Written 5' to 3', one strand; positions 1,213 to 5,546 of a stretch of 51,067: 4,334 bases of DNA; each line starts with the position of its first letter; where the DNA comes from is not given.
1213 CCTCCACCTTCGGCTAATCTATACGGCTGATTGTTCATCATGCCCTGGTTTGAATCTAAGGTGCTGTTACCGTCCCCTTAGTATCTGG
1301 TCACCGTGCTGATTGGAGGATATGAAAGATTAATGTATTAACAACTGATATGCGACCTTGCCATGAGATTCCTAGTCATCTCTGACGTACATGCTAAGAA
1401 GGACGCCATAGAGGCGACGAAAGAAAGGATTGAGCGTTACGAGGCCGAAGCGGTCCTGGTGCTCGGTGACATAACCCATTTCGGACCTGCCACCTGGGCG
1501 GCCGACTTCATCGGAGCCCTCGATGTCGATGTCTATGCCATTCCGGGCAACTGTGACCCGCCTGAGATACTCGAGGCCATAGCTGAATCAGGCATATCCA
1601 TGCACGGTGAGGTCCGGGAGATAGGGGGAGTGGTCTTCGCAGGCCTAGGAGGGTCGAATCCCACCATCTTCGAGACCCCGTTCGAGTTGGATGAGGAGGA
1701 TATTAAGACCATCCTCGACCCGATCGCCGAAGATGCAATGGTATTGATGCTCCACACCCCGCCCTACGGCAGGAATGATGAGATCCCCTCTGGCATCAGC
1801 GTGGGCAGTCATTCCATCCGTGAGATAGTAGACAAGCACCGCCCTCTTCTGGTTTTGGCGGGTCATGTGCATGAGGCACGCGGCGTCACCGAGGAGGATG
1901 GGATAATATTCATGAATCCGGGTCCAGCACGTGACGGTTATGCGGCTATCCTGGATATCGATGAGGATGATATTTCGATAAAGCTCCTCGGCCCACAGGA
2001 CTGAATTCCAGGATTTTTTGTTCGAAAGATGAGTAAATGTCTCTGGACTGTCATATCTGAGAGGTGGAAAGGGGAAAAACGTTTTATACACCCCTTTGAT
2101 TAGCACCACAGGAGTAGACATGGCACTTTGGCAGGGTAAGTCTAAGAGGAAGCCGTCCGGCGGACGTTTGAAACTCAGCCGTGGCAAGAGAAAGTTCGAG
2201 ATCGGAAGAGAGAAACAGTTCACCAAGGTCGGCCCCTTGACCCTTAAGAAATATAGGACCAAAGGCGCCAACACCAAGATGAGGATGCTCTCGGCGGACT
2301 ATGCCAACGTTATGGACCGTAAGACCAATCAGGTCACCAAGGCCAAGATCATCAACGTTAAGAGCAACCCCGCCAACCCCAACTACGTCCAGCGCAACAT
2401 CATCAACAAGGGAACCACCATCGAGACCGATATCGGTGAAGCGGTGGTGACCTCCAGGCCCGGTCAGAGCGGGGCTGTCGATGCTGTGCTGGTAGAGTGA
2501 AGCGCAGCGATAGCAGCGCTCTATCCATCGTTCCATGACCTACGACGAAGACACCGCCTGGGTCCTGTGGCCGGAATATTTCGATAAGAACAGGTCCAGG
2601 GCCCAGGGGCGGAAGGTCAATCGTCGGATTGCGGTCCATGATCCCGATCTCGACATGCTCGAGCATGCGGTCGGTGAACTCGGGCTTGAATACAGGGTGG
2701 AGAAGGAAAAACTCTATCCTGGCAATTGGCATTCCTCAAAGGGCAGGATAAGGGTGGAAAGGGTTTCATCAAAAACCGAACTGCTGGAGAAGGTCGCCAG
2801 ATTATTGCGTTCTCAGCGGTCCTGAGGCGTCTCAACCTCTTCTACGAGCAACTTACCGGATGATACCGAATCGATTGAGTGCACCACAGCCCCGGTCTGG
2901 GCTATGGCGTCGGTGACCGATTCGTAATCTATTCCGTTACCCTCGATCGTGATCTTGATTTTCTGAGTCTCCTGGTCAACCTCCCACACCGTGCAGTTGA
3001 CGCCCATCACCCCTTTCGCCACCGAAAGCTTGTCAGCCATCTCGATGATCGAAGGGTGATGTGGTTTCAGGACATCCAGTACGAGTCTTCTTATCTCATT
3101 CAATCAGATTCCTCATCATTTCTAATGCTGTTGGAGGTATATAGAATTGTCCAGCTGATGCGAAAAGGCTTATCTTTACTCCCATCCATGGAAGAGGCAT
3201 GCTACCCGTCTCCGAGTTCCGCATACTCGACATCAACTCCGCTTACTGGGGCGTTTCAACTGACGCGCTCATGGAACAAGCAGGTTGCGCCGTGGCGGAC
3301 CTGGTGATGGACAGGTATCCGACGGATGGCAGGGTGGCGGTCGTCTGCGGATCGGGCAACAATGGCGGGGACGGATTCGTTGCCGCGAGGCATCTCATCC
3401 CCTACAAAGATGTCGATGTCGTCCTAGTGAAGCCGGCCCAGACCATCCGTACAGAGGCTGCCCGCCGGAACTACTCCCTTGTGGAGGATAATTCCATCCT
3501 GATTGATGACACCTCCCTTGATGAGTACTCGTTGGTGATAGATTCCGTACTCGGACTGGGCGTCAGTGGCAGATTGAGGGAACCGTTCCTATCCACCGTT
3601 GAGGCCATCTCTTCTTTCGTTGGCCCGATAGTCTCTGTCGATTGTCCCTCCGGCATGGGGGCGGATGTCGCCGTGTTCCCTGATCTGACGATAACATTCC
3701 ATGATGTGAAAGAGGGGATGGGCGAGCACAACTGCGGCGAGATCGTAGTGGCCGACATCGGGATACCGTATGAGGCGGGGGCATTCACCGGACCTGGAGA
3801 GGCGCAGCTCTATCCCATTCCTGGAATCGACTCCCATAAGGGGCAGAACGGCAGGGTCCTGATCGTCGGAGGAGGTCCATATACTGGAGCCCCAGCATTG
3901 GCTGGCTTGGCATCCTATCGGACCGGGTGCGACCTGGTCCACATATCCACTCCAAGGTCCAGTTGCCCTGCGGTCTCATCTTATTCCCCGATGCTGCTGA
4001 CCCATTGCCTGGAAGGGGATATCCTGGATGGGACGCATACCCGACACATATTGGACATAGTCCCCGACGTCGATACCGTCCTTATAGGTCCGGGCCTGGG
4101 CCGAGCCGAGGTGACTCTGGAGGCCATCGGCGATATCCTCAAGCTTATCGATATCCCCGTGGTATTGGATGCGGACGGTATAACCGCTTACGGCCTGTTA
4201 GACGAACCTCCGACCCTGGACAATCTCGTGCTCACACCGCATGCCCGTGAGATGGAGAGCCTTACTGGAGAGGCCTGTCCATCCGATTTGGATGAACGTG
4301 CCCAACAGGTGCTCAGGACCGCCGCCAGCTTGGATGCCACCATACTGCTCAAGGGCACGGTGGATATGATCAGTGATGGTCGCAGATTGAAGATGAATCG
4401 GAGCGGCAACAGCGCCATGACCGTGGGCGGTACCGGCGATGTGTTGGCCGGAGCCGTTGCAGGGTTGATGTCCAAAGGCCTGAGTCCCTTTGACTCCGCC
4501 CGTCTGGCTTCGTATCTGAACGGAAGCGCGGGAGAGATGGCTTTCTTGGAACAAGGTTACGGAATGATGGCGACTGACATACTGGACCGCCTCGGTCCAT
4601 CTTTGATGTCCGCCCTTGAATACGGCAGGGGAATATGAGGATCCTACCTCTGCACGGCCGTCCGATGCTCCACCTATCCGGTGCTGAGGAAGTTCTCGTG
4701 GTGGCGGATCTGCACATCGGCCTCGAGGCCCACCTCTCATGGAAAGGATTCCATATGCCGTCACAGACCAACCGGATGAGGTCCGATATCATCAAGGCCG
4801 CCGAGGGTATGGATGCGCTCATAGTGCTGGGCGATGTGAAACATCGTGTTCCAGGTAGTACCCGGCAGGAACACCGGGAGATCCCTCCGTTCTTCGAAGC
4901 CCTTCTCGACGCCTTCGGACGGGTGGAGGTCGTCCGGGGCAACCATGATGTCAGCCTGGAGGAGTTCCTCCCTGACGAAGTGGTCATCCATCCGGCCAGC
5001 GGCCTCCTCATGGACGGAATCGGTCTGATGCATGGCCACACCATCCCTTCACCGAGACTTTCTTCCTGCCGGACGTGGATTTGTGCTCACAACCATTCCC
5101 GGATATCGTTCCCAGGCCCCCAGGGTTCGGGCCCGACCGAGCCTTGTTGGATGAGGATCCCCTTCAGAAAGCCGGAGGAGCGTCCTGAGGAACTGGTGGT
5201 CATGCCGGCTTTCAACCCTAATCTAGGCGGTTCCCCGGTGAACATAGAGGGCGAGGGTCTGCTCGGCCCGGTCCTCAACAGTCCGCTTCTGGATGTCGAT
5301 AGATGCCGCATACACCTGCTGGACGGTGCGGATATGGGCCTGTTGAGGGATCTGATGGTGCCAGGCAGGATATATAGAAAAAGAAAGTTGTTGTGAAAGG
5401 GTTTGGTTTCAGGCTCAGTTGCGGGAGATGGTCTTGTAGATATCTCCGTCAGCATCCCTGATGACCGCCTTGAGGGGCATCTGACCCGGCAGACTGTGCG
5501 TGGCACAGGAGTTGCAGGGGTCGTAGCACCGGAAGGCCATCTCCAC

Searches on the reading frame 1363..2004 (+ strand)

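Call 55: search_protein_families(library=pfam, proteins=[window:1363-2004:+], max_evalue=0.001)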
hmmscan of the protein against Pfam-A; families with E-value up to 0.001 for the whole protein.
window:1363-2004:+ (213 aa): 3 families
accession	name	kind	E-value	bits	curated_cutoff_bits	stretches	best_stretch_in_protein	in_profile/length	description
PF12850.12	Metallophos_2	-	1.2e-16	61.5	27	1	1-191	1-137/154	Calcineurin-like phosphoesterase superfamily domain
PF00149.33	Metallophos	-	1.3e-16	62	21.5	1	1-171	1-190/191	Calcineurin-like phosphoesterase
PF14582.11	Metallophos_3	-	1.4e-15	57.8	28.2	1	48-206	83-256/259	Metallophosphoesterase, calcineurin superfamily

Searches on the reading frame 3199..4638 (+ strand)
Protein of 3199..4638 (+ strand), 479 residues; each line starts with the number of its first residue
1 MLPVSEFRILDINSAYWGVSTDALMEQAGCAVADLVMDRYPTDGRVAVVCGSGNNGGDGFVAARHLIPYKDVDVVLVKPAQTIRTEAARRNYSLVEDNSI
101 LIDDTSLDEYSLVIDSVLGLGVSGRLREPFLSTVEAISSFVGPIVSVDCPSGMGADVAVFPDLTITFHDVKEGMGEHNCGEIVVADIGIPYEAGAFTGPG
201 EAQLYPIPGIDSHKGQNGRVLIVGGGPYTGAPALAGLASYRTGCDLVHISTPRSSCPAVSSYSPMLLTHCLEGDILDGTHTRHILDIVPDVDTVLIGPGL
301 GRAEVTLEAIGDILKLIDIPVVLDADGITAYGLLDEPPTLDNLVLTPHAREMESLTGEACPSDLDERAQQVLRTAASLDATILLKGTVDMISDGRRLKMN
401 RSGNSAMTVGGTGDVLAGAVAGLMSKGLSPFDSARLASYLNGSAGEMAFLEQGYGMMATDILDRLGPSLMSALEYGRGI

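Call 55: search_protein_families(library=pfam, proteins=[window:3199-4638:+], max_evalue=0.001)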
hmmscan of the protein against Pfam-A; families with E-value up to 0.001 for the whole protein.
window:3199-4638:+ (479 aa): 4 families
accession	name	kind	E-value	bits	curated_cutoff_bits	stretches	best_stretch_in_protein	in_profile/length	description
PF01256.23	Carb_kinase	-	4.3e-49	167.6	27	1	220-464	1-239/242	NAD(P)H-hydrate dehydratase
PF03853.21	YjeF_N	-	1.1e-31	110.5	24.9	1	22-173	2-169/169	YjeF-related protein N-terminus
PF02110.20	HK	-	1.3e-05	25.2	27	1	369-465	142-241/247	Hydroxyethylthiazole kinase family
PF08543.17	Phos_pyr_kin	-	0.00013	21.9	27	1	343-441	121-229/246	Phosphomethylpyrimidine kinase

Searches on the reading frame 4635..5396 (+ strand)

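Call 55: search_protein_families(library=pfam, proteins=[window:4635-5396:+], max_evalue=0.001)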
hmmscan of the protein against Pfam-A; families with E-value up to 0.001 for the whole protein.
window:4635-5396:+ (253 aa): 2 families
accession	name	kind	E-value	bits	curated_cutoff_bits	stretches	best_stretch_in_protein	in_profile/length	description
PF00149.33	Metallophos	-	4.1e-07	31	21.5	1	20-153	3-125/191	Calcineurin-like phosphoesterase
PF12850.12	Metallophos_2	-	0.00019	21.9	27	1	20-136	3-91/154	Calcineurin-like phosphoesterase superfamily domain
